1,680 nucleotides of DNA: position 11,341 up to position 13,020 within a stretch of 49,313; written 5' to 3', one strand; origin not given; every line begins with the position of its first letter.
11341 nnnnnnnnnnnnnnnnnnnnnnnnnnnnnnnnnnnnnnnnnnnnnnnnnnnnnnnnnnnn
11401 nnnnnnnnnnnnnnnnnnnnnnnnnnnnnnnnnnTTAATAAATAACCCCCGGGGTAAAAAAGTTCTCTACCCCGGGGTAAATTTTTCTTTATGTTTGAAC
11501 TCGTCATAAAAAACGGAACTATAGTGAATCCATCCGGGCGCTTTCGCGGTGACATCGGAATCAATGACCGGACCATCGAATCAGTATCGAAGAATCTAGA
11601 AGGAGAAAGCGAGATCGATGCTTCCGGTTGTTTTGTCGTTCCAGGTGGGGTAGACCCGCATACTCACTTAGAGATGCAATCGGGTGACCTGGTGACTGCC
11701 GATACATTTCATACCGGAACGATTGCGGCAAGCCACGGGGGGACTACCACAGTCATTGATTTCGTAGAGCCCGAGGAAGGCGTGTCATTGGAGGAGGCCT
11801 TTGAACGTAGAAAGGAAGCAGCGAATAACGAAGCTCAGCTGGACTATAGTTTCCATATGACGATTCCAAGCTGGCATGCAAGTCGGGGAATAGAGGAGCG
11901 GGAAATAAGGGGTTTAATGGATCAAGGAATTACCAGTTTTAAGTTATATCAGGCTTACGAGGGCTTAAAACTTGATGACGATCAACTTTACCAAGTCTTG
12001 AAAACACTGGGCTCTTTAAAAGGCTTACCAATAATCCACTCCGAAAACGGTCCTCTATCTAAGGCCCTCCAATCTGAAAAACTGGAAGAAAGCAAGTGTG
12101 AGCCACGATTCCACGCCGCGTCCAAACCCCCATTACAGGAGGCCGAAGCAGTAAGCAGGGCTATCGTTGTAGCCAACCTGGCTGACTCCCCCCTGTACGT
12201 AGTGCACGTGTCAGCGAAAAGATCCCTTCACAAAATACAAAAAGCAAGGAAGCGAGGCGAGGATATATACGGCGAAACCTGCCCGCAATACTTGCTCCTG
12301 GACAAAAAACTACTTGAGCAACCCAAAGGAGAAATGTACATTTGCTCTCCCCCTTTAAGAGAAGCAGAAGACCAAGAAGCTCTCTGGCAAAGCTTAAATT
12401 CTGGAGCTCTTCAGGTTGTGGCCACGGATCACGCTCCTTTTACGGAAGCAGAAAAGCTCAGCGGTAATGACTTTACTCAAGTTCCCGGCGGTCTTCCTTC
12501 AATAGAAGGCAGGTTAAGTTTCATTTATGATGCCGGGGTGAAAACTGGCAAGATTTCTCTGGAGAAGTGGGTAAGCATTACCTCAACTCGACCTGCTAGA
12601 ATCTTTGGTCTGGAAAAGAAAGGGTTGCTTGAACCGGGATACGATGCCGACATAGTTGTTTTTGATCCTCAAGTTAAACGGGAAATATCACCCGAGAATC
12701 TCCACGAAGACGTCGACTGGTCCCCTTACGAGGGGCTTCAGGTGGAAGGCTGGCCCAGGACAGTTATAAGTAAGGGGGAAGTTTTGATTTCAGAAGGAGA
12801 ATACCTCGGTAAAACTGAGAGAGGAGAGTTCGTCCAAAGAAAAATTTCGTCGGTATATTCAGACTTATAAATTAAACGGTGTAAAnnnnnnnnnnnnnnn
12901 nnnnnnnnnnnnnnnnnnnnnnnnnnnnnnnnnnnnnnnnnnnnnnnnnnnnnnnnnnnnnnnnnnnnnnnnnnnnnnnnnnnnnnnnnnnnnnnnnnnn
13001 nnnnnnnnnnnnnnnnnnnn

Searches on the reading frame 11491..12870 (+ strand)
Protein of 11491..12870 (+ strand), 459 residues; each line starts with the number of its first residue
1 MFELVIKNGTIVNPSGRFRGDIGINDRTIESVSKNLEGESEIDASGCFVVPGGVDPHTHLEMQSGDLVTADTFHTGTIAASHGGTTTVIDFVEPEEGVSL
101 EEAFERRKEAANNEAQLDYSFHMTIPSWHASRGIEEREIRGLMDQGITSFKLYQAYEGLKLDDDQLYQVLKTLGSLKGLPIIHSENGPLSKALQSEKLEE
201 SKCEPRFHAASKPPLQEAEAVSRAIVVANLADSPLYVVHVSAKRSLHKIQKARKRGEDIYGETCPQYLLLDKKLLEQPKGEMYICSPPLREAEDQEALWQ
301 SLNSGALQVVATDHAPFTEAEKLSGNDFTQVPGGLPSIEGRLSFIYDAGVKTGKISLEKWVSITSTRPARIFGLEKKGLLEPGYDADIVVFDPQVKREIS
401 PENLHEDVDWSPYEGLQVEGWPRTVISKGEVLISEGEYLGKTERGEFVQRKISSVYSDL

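Call 3: search_protein_families(library=pfam, proteins=[window:11491-12870:+], max_evalue=0.01)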
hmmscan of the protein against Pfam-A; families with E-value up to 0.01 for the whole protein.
window:11491-12870:+ (459 aa): 2 families
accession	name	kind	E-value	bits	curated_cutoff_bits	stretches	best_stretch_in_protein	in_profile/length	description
PF01979.26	Amidohydro_1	-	1.4e-25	90.7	25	2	285-431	222-344/345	Amidohydrolase family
PF07969.17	Amidohydro_3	-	2.3e-18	67.4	29.7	2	303-432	364-471/472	Amidohydrolase family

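Call 4: search_protein_families(library=ncbifam, proteins=[window:11491-12870:+], max_evalue=0.01)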
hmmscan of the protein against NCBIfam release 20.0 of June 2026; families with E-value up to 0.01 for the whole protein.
window:11491-12870:+ (459 aa): 62 families (the best 25 are shown)
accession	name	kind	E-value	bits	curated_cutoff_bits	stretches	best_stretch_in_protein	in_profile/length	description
TIGR02033.1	D-hydantoinase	equivalog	6.5e-155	516.5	393.25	1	5-450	2-454/454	dihydropyrimidinase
NF009941.0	PRK13404.1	subfamily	2.9e-143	478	647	1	2-454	4-465/478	dihydropyrimidinase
NF004839.0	PRK06189.1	equivalog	1.4e-79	267.8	631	1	1-451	2-448/451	allantoinase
TIGR03178.1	allantoinase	equivalog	1.2e-78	264.9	357.85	1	3-449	1-440/441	allantoinase AllB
NF058539.1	ergo_uti2_ErtD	equivalog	3.7e-77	260.1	650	1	2-450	2-447/449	hydantoin-5-propionate amidohydrolase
NF002668.0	PRK02382.1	equivalog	7.9e-76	255.5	452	1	3-452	5-430/436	dihydroorotase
TIGR00857.1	pyrC_multi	subfamily_domain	7.9e-71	239.2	279.05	1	18-435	4-411/412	dihydroorotase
NF005960.0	PRK08044.1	equivalog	5.7e-65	219.8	688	1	2-450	3-450/453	allantoinase AllB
NF006559.0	PRK09060.1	equivalog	1.4e-64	218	482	1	2-448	5-436/444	dihydroorotase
NF005751.0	PRK07575.1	equivalog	4.3e-60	203.4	529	1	3-445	4-431/440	dihydroorotase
NF006837.0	PRK09357.1-2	equivalog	4.4e-58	196.9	575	1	4-436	3-425/428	dihydroorotase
NF003271.0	PRK04250.1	equivalog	5.1e-56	190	405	1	2-446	2-401/407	dihydroorotase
NF058538.1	ergo_util_ErtD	equivalog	7.3e-56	189.9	600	1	3-449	2-445/446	hydantoin-5-propionate amidohydrolase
NF006688.0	PRK09236.1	equivalog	1.4e-54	185.6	535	1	3-438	3-431/444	dihydroorotase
NF006841.0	PRK09357.2-2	equivalog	3.3e-53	180.9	640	1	16-432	15-416/421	dihydroorotase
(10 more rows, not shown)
